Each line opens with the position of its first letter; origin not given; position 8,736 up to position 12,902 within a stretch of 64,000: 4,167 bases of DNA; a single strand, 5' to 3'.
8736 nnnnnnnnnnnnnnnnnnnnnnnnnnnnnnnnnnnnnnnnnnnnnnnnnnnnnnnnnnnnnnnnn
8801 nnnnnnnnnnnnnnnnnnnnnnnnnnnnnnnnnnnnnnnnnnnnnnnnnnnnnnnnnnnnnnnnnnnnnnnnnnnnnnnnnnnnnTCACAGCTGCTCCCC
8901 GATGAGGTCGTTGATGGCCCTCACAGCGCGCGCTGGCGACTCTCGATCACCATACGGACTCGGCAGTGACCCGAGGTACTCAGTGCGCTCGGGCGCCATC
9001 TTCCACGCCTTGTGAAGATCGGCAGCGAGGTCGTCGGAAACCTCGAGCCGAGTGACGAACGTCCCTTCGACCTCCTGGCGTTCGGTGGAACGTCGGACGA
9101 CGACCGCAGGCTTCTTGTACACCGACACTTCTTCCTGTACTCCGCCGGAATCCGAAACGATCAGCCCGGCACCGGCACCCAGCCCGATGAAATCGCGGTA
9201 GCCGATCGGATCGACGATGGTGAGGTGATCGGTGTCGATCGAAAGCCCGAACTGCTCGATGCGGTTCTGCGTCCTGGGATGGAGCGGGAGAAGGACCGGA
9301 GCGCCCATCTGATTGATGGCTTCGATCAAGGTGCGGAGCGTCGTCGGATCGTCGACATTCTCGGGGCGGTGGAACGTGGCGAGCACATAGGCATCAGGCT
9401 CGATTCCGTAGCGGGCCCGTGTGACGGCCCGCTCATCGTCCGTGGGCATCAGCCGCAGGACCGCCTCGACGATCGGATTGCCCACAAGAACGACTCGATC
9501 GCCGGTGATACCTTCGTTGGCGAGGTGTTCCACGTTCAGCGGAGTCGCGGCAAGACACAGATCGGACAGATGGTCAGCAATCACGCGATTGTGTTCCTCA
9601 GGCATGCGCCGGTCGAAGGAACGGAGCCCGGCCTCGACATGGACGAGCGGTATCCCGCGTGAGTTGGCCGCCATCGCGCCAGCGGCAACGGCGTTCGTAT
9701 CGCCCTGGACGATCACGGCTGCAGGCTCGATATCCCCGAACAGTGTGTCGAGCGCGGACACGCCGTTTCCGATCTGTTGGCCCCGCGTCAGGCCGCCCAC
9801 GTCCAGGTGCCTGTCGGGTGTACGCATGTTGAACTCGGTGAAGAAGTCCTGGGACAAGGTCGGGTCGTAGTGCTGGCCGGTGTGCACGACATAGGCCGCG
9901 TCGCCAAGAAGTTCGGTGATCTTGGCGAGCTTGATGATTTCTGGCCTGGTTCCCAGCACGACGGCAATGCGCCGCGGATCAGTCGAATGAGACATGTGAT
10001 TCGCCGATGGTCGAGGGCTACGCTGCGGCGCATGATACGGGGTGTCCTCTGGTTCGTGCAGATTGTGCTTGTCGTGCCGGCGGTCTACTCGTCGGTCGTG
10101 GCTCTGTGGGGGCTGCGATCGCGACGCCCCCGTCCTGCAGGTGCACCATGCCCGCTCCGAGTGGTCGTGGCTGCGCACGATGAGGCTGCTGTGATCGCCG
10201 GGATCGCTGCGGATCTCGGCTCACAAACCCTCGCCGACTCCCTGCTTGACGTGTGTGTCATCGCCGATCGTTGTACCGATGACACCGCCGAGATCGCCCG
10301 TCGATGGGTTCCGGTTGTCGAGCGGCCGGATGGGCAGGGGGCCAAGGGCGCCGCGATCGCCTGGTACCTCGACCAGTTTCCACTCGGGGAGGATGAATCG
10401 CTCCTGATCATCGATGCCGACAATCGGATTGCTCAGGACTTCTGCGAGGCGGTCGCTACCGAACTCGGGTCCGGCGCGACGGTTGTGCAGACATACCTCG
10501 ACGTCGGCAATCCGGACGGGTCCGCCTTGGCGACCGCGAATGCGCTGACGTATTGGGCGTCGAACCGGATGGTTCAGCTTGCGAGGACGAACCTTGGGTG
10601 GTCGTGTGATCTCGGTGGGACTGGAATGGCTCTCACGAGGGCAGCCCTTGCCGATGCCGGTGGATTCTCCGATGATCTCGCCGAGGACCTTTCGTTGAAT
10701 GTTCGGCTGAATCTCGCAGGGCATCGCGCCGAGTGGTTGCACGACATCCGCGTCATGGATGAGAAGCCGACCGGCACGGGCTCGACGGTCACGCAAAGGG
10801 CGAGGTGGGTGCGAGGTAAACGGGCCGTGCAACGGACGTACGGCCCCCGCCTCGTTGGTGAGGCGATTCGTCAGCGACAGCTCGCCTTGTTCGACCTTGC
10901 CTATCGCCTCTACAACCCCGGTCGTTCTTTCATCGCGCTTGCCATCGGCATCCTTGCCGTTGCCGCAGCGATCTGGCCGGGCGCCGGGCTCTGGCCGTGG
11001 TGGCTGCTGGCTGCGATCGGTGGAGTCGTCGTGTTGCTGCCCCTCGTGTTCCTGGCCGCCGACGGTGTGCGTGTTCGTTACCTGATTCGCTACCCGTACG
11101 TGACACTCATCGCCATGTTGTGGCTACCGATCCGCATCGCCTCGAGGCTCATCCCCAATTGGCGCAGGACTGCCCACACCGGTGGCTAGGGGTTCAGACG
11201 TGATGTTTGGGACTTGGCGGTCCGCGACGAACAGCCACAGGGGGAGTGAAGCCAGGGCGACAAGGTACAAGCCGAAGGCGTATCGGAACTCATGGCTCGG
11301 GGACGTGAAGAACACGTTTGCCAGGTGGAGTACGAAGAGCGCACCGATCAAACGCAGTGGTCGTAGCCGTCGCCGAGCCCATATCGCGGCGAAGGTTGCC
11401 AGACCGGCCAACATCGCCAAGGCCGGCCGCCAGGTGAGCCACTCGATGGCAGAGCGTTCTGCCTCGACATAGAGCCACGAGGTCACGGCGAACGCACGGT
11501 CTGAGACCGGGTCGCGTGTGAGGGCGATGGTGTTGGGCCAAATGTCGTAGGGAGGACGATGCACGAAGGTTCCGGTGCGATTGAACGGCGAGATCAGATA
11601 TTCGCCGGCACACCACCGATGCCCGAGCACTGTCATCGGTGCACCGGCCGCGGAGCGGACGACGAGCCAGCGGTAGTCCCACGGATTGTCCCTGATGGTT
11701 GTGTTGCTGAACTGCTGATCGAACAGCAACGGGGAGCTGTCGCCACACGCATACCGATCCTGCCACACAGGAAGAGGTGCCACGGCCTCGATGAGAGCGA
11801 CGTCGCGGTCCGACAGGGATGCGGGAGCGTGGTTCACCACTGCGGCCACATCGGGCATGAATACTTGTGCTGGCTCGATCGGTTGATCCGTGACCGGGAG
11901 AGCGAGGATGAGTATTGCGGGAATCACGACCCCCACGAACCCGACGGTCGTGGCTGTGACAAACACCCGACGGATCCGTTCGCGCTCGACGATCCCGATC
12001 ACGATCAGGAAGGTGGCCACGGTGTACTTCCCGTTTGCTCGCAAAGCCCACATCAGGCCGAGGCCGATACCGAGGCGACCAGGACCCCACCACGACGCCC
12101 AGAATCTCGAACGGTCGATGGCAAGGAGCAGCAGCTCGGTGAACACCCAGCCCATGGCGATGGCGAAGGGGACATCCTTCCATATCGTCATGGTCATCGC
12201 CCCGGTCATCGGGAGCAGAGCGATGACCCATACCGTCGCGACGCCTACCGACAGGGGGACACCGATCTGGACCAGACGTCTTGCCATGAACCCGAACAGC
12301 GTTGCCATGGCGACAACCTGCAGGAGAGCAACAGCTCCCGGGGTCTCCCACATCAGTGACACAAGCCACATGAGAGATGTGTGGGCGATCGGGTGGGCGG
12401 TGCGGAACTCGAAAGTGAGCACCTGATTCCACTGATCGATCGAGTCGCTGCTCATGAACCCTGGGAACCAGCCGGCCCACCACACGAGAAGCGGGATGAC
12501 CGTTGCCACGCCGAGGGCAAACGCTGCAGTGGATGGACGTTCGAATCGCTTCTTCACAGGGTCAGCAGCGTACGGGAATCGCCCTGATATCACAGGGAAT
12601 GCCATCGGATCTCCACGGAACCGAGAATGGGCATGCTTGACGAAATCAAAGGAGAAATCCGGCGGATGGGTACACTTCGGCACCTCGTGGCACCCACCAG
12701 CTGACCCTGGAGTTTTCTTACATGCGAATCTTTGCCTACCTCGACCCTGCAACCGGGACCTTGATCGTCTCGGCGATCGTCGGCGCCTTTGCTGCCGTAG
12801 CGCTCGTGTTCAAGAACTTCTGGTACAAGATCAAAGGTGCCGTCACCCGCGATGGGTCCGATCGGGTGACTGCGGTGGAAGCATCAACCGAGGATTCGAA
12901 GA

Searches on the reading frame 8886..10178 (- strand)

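Call 4: search_protein_families(library=pfam, proteins=[window:8886-10178:-])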
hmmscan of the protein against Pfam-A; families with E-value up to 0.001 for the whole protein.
window:8886-10178:- (430 aa): 1 family
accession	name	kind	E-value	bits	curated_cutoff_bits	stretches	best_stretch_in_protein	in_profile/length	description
PF02350.25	Epimerase_2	-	3.9e-84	282.9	30.6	1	96-422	12-346/347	UDP-N-acetylglucosamine 2-epimerase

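Call 8: search_protein_families(library=ncbifam, proteins=[window:8886-10178:-])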
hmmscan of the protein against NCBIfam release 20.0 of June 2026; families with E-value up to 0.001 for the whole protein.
window:8886-10178:- (430 aa): 2 families
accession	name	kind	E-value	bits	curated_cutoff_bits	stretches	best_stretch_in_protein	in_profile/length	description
TIGR00236.1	wecB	equivalog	8.4e-75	252.2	210.15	1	70-422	2-362/366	non-hydrolyzing UDP-N-acetylglucosamine 2-epimerase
TIGR03568.1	NeuC_NnaA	equivalog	1.3e-15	57.1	235.9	1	133-421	75-364/365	UDP-N-acetylglucosamine 2-epimerase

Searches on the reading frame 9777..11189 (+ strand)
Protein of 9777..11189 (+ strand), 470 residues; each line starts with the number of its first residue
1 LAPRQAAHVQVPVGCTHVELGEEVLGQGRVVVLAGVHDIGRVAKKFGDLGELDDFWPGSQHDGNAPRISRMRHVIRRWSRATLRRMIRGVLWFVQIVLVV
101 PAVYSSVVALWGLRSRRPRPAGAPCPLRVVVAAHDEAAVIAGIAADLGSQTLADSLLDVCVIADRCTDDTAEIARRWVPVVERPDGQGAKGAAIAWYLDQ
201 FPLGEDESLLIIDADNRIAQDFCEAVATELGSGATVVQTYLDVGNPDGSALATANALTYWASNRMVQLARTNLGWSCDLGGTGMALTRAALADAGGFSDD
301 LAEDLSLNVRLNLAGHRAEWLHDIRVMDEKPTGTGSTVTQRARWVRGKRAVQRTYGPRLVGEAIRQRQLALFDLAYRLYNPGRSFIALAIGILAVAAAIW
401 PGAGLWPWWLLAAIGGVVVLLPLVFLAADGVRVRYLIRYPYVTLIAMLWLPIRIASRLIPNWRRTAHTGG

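Call 9: search_protein_families(library=pfam, proteins=[window:9777-11189:+])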
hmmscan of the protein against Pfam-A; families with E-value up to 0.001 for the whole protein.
window:9777-11189:+ (470 aa): 4 families
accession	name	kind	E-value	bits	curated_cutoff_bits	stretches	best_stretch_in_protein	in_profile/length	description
PF13632.12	Glyco_trans_2_3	-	6.8e-18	65.6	27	1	210-413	3-190/198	Glycosyl transferase family group 2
PF13641.12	Glyco_tranf_2_3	-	7.9e-17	62.5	27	1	127-347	3-230/230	Glycosyltransferase like family 2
PF13506.12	Glyco_transf_21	-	1.6e-08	34.6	21.7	1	206-346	31-171/174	Glycosyl transferase family 21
PF00535.33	Glycos_transf_2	-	9.1e-06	26.1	23.3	1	129-288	2-161/168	Glycosyl transferase family 2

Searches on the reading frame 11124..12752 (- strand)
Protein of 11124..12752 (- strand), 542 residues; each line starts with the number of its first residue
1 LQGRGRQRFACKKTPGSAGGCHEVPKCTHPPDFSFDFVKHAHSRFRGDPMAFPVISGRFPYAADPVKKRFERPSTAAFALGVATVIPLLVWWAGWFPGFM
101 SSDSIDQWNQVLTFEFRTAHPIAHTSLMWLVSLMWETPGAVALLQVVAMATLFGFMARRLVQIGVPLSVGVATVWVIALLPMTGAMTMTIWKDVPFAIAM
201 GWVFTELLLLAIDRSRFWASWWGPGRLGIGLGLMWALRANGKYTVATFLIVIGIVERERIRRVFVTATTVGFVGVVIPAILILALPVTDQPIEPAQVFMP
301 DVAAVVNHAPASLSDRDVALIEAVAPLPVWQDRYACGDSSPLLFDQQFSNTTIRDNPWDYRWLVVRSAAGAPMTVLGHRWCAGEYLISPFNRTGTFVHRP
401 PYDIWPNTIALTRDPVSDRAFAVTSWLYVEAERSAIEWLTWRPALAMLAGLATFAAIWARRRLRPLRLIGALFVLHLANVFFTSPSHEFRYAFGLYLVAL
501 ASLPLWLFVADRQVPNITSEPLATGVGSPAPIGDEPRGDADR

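Call 4: search_protein_families(library=pfam, proteins=[window:11124-12752:-])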
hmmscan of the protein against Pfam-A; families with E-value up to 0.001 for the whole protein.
window:11124-12752:- (542 aa): 1 family
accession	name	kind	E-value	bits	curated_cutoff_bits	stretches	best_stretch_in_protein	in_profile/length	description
PF19484.4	DUF6020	-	1.1e-07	31.1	28.3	1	140-339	214-417/604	Family of unknown function (DUF6020)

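Call 8: search_protein_families(library=ncbifam, proteins=[window:11124-12752:-])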
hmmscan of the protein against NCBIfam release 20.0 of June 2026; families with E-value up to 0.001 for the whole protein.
window:11124-12752:- (542 aa): 0 families
